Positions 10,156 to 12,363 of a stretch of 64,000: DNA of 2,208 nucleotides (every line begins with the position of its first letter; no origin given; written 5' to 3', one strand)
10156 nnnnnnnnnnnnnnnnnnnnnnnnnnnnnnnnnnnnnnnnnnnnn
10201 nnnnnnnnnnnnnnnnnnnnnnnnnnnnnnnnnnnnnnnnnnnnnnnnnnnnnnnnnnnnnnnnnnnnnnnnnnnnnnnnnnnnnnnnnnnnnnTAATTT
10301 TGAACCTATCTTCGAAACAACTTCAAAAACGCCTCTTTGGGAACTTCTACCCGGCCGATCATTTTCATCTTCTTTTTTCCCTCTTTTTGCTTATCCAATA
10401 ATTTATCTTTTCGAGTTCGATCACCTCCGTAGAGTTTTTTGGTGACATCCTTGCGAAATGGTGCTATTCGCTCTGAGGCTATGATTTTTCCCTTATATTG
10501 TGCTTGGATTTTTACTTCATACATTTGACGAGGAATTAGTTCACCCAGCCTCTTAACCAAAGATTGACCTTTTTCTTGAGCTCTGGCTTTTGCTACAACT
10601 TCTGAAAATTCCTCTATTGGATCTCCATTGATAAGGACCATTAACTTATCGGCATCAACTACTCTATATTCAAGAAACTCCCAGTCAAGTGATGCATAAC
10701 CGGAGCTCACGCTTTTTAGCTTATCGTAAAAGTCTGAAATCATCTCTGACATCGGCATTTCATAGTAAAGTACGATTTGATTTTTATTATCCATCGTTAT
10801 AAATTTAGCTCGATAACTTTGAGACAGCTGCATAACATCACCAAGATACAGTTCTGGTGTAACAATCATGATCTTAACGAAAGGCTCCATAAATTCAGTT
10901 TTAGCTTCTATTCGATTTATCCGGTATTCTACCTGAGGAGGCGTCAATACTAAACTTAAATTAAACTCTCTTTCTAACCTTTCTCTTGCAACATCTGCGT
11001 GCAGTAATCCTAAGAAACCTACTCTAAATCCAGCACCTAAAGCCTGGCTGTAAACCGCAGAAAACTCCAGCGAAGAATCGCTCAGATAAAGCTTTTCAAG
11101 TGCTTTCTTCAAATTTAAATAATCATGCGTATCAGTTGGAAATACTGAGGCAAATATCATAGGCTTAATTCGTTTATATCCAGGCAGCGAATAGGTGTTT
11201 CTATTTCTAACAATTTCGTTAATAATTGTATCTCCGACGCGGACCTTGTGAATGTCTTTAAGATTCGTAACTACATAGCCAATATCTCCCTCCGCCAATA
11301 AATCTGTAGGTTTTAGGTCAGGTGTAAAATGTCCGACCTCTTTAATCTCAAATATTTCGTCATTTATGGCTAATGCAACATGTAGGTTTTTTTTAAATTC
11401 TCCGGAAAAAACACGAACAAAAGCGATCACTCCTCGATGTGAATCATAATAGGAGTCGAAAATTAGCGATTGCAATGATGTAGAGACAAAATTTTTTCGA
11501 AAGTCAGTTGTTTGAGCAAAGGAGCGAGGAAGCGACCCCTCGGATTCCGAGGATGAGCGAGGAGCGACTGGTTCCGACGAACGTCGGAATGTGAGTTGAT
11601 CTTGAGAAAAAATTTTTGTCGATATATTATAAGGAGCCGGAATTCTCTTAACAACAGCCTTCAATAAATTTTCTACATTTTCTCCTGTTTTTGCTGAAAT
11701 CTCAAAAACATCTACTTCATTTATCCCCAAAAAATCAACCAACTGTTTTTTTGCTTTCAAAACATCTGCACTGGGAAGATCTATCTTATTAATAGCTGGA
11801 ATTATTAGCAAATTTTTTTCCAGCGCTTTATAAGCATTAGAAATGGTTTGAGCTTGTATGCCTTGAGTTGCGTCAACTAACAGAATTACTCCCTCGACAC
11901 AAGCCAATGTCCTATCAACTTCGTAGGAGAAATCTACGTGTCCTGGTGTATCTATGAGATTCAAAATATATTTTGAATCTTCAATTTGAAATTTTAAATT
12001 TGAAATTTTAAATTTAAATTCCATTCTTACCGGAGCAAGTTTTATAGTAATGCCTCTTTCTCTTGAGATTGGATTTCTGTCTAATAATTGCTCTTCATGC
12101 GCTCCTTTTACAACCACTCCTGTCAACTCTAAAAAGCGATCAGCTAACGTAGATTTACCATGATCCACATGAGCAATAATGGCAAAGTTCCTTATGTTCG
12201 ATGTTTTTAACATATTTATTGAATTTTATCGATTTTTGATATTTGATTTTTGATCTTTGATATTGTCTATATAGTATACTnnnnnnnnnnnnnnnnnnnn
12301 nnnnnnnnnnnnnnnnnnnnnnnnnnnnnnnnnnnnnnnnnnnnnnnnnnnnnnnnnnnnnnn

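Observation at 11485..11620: Palindromic element with terminal inverted repeats inserted in-frame in the housekeeping GTPase gene lepA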

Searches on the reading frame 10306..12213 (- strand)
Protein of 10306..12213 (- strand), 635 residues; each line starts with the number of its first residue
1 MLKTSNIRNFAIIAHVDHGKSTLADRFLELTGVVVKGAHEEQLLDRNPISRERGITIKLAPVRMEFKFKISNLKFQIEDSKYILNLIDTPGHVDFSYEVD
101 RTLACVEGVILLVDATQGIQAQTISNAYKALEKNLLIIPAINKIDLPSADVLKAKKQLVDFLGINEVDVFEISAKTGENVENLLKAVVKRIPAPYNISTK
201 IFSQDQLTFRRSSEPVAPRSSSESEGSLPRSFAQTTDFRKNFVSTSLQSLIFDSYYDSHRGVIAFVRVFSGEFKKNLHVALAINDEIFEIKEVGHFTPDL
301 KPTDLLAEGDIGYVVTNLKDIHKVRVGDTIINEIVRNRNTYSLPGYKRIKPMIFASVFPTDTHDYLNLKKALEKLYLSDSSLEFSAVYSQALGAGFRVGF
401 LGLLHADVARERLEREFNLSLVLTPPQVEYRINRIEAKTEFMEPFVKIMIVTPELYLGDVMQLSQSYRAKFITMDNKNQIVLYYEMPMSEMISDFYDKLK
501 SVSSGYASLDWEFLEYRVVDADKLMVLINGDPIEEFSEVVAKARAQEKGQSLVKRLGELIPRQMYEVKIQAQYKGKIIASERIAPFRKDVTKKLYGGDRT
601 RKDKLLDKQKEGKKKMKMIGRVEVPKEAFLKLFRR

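Call 8: search_solved_structures(query=window:10306-12213:-, show_alignments=1, max_evalue=1e-50)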
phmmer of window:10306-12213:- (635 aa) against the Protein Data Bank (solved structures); distinct sequences matched with E-value up to 1e-50: 5.
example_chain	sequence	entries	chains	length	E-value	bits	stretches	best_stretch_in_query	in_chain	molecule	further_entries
2ywe_A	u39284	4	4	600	3.4e-168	564.1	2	246-633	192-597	GTP-binding protein lepA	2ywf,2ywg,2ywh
5imq_B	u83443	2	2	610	1.8e-156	525.4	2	245-632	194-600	Elongation factor 4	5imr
4w2e_y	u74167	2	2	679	3.5e-156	524.4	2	246-632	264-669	50S ribosomal protein L9, Elongation factor 4 | GDPCP fused to the N-terminus of the ribosomal protein L9,Elongation factor 4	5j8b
3cb4_D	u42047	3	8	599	6.4e-145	487.2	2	246-632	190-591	GTP-binding protein lepA | Elongation factor 4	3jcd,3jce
3deg_C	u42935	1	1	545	1.4e-124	420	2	246-581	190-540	GTP-binding protein lepA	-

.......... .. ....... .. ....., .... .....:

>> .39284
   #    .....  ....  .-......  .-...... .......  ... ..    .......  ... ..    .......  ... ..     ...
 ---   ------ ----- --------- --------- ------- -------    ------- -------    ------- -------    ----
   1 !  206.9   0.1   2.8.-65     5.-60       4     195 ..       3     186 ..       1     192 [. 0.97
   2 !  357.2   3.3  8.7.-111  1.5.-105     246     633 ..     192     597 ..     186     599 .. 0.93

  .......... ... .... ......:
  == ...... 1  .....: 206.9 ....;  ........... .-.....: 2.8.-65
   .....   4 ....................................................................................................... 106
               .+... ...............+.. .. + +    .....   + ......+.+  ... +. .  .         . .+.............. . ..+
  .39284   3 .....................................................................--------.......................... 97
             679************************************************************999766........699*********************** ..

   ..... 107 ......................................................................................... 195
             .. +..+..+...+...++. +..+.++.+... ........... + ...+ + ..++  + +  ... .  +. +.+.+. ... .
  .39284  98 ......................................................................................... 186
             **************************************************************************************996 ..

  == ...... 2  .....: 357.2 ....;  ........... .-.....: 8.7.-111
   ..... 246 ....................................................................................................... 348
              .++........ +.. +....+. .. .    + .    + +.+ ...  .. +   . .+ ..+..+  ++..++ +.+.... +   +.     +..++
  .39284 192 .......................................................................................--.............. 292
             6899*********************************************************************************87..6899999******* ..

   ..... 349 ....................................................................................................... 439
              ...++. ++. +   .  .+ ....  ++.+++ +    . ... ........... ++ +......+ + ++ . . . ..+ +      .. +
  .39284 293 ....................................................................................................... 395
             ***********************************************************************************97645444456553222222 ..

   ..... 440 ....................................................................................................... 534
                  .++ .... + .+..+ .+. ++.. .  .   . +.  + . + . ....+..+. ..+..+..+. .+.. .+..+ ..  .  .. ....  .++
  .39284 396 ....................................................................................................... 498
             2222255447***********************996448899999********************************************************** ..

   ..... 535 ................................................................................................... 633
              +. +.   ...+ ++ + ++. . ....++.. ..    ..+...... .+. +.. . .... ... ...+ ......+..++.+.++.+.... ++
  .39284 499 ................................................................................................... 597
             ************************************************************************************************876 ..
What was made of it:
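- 10306..12213 (-): Host gene lepA (elongation factor 4), 635 aa. E = 3e-168 to the LepA structure 2ywe (call 8).
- On LepA/EF4 (host gene): E = 3e-168 to 2ywe over residues 4-633 (call 8).
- Checked: About 50 residues therefore replace about 5 (call 8).
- The PDB alignment has a gap there (call 8).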
